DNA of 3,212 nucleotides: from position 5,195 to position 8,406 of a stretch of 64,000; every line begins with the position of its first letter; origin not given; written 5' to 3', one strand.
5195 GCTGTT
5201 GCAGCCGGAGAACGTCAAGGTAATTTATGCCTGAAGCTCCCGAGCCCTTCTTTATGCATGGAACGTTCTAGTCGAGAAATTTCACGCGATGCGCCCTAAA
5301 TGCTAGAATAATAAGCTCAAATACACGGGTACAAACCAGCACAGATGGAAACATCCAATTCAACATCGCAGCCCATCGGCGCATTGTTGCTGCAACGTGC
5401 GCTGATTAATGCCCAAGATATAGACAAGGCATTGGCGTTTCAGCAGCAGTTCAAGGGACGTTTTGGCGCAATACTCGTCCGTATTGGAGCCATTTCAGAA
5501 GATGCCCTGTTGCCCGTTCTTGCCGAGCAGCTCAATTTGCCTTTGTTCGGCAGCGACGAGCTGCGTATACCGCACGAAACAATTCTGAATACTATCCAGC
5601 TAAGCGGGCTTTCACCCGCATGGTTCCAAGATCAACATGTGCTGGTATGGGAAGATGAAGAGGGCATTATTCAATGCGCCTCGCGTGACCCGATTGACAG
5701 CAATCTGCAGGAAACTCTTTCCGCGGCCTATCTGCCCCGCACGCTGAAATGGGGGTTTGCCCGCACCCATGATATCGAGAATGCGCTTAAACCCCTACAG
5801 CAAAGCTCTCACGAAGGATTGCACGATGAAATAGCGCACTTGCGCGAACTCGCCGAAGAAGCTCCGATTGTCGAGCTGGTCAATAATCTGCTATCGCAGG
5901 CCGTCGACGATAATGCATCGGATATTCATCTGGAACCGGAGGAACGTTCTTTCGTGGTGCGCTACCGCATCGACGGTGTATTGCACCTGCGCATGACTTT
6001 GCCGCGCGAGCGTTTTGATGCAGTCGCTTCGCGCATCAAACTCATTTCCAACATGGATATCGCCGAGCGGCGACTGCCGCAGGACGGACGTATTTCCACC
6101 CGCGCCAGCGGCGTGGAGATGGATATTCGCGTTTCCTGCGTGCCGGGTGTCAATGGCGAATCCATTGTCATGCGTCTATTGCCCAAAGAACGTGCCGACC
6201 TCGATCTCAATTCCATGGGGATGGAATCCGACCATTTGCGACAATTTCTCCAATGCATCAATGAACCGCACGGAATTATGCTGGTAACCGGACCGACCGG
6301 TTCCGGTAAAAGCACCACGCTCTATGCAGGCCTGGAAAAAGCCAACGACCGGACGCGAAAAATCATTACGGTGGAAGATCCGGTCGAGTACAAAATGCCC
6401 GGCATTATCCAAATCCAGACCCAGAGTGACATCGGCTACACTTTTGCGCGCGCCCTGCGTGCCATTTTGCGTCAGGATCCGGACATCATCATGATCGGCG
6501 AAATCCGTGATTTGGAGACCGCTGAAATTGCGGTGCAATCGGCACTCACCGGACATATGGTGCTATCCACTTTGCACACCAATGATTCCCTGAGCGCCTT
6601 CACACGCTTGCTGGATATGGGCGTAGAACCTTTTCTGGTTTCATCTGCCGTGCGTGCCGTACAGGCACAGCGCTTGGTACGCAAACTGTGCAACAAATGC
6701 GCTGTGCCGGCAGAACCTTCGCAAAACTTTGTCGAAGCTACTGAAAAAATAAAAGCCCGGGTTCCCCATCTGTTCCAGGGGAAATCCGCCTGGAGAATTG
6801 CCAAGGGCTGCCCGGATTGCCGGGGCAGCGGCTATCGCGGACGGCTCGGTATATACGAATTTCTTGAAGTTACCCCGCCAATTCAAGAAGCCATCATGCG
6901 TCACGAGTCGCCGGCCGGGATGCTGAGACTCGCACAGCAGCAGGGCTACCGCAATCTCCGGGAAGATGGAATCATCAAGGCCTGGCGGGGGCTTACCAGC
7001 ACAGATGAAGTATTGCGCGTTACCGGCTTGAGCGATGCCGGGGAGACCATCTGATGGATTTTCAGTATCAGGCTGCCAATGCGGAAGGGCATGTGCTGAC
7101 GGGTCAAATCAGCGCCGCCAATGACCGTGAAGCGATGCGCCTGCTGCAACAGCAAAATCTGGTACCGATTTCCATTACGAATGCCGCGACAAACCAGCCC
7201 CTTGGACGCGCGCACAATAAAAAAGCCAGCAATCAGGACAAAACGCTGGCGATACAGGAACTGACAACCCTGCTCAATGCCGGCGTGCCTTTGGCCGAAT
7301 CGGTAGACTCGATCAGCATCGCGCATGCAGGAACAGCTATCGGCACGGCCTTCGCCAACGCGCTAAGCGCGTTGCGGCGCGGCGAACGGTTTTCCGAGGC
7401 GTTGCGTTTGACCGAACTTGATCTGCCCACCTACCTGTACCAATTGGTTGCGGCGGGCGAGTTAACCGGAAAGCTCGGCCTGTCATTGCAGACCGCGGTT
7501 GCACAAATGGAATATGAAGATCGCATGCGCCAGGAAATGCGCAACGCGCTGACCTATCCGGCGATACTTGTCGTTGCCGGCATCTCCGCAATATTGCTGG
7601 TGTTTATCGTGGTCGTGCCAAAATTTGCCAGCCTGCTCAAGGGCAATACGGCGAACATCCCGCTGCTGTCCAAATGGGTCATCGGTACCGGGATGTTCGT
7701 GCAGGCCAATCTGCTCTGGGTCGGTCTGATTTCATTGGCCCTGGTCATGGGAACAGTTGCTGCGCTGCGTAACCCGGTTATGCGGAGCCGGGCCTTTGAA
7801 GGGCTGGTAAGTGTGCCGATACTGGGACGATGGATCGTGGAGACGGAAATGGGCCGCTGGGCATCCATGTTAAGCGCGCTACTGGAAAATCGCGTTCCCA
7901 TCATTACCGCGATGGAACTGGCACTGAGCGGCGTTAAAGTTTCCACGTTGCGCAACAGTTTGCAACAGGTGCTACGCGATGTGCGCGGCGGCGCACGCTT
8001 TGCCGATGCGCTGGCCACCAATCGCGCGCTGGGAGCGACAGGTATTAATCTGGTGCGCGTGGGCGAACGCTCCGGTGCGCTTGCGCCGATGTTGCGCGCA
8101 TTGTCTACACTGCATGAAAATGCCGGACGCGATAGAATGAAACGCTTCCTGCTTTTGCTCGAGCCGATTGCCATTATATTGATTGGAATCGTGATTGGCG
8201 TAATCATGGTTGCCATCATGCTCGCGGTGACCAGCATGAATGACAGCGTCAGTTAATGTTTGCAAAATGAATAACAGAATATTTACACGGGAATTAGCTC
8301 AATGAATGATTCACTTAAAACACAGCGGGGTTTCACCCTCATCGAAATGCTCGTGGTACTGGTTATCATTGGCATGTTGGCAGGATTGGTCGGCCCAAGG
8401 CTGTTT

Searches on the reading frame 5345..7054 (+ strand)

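Call 81: search_protein_families(library=pfam, proteins=[window:5345-7054:+], max_evalue=0.00001)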
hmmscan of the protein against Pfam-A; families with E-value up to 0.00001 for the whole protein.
window:5345-7054:+ (569 aa): 1 family
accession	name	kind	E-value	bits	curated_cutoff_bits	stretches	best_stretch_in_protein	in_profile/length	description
PF00437.27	T2SSE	-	8.1e-134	446.4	24.9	1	169-558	2-370/370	Type II/IV secretion system protein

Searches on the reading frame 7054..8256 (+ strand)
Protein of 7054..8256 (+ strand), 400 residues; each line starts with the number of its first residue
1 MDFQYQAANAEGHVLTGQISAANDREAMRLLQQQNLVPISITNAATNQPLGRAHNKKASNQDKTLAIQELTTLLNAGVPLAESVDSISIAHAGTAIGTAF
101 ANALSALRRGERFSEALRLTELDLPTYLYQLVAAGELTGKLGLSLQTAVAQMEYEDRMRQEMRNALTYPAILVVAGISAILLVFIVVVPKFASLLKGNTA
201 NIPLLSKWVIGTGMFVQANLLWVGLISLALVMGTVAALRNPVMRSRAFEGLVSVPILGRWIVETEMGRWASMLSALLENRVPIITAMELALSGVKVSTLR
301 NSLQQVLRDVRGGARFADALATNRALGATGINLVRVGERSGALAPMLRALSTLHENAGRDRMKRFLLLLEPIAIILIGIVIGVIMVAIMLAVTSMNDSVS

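Call 80: search_protein_families(library=pfam, proteins=[window:7054-8256:+], max_evalue=0.00001)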
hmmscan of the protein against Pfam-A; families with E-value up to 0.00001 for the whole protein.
window:7054-8256:+ (400 aa): 1 family
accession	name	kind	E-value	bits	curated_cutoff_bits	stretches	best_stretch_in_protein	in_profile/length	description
PF00482.28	T2SSF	-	1.6e-40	138.4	25.2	2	67-189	2-125/125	Type II secretion system (T2SS), protein F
